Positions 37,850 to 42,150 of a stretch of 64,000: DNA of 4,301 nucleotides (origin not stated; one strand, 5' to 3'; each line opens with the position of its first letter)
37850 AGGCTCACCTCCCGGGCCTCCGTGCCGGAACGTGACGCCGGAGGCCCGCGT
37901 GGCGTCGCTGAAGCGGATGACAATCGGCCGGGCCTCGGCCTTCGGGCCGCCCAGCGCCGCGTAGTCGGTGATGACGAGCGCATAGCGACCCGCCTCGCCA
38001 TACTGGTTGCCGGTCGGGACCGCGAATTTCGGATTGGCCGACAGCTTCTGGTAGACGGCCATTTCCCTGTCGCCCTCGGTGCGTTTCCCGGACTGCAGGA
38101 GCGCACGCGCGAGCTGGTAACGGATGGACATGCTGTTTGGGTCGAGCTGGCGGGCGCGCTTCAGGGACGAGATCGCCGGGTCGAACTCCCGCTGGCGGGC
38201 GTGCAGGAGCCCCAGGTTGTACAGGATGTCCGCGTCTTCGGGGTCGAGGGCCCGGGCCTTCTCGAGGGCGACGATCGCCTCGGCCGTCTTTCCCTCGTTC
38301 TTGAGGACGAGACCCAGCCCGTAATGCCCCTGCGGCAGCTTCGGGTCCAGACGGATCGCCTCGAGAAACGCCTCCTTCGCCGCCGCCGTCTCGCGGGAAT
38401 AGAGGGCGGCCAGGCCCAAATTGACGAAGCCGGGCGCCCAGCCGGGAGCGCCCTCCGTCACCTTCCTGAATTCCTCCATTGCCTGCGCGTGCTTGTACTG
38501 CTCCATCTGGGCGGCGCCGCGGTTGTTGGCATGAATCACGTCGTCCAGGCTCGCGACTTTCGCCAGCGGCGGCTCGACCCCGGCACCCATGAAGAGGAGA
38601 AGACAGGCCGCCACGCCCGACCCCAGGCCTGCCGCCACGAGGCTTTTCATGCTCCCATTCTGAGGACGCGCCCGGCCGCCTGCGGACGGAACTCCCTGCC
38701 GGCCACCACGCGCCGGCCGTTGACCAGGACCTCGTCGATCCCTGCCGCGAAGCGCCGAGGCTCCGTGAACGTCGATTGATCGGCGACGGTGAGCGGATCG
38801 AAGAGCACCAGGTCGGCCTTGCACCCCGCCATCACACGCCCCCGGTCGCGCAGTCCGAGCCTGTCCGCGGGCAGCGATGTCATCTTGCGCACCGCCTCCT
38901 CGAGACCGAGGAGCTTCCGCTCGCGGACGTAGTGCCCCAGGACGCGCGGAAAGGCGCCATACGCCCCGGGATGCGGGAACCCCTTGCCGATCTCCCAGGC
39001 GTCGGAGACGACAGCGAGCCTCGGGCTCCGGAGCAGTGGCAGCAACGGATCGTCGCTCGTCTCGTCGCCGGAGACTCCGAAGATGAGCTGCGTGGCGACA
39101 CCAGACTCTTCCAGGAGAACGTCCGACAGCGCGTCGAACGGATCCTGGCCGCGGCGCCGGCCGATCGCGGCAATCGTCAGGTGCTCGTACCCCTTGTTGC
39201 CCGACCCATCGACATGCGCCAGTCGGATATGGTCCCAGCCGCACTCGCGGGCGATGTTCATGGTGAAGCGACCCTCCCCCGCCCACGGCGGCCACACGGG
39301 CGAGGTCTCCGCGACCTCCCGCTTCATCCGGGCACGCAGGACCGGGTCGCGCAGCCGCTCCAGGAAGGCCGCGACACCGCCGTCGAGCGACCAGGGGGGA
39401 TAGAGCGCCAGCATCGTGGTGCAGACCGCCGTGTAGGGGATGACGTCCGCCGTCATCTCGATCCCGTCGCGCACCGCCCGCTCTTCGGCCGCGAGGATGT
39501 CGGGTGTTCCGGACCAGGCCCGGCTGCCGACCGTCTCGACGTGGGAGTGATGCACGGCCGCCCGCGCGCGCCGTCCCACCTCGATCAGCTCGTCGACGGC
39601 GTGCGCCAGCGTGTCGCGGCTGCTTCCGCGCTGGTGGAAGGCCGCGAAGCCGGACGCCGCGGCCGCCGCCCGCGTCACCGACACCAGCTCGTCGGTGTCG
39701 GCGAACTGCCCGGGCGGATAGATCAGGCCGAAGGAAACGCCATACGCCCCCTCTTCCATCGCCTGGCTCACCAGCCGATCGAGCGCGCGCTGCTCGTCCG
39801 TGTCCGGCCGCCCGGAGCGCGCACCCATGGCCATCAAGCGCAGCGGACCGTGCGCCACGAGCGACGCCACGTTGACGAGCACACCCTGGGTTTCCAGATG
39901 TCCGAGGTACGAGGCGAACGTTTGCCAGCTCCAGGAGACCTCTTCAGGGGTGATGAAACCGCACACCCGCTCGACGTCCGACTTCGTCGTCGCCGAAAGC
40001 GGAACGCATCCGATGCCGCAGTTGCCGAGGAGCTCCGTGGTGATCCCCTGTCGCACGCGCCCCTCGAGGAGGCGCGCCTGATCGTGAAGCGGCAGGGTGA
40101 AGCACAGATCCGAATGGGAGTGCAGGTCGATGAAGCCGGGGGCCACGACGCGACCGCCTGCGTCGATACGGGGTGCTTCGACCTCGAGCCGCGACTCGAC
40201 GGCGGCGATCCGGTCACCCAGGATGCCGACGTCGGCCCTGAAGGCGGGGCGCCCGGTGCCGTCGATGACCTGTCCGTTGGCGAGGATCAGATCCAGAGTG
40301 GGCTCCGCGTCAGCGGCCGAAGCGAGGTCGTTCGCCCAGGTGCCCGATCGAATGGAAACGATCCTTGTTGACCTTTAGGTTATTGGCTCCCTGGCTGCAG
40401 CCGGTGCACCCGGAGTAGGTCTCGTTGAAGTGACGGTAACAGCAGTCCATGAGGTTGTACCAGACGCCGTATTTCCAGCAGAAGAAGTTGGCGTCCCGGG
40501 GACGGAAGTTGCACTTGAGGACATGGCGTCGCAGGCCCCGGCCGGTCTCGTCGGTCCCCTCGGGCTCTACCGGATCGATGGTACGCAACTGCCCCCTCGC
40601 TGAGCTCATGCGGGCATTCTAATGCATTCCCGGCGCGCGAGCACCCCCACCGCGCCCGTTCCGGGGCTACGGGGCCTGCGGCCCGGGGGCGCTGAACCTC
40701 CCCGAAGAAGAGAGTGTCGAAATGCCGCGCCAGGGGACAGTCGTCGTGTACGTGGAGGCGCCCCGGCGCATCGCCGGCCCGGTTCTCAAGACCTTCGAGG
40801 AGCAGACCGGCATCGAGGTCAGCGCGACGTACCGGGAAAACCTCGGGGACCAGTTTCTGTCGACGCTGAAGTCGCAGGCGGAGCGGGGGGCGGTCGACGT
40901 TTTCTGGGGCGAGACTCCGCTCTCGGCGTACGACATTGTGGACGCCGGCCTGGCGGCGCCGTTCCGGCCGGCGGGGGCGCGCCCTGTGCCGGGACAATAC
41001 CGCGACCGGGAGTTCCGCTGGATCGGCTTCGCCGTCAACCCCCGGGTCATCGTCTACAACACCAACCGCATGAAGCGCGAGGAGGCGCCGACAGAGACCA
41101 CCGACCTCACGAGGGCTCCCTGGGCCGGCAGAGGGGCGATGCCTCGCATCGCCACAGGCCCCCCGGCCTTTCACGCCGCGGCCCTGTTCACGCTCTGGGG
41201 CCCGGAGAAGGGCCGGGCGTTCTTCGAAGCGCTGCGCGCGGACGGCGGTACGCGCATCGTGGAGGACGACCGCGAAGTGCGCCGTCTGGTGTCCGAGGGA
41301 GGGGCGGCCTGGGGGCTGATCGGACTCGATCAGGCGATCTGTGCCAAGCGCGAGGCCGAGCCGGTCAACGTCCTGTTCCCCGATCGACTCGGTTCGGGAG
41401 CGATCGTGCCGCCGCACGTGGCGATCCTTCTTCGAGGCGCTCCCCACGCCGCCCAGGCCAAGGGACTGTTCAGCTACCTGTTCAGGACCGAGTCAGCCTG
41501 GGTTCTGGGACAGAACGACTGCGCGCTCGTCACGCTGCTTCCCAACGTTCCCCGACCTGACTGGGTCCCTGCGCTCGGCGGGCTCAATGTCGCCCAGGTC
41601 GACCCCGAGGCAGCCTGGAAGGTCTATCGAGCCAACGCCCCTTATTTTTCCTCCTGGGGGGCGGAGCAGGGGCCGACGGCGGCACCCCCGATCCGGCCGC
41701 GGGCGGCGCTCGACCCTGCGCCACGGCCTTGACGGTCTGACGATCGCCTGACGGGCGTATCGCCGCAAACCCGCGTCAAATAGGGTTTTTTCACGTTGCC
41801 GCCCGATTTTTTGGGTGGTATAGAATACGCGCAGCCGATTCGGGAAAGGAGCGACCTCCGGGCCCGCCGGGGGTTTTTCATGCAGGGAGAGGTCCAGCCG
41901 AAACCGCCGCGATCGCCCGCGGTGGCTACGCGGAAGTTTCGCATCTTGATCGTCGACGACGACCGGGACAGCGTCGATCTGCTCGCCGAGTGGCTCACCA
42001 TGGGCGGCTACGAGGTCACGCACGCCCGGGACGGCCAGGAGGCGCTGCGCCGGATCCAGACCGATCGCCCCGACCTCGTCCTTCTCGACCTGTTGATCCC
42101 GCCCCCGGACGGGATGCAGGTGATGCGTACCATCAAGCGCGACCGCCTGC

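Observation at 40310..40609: Unannotatable 99-aa Cys/aromatic-rich ORF heading the cassette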

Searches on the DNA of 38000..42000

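Call 63: search_rna_families(source=window, start=38000, end=42000, threshold=evalue, max_evalue=1)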
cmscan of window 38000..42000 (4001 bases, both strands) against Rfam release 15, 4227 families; matches with E-value up to 1: 2.
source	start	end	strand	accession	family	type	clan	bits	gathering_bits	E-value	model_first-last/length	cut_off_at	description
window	39647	39708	+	RF01679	P36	Gene; sRNA;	-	23.6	36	0.14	1-61/61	no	Pseudomonas sRNA P36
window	38600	38641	-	RF03163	c4-a1b1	Gene; antisense;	CL00128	18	46.7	0.34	1-53/53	no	a1, b1 targets of C4 antisense RNA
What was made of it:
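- Tried and rejected: An Rfam scan of 38000-42000 gave only sub-threshold chance hits, so no riboswitch or leader RNA is present (call 63).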

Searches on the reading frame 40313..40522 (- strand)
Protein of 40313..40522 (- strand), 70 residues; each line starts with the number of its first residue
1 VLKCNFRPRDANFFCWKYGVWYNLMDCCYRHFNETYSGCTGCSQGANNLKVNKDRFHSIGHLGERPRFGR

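Call 65: predict_structure(alignment_id=A5)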
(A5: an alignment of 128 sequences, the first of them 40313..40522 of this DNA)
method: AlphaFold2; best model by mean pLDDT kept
length: 70 residues; sequences in the alignment: 128
mean_pLDDT: 76.8   pTM: 0.59
mean pLDDT of the five models: 76.8, 76.3, 75.5, 73.7, 63.7
residues with pLDDT >= 90: 1; 70-90: 53; 50-70: 11; < 50: 5
segments of 3 or more residues with pLDDT < 50: 68-70
pLDDT, mean of each block of 10 residues (from residue 1): 68 85 86 82 87 81 49
secondary structure, 60 per line:
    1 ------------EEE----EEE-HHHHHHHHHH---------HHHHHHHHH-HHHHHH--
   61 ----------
elements in order: E13-15 E20-22 H24-33 H43-51 H53-58
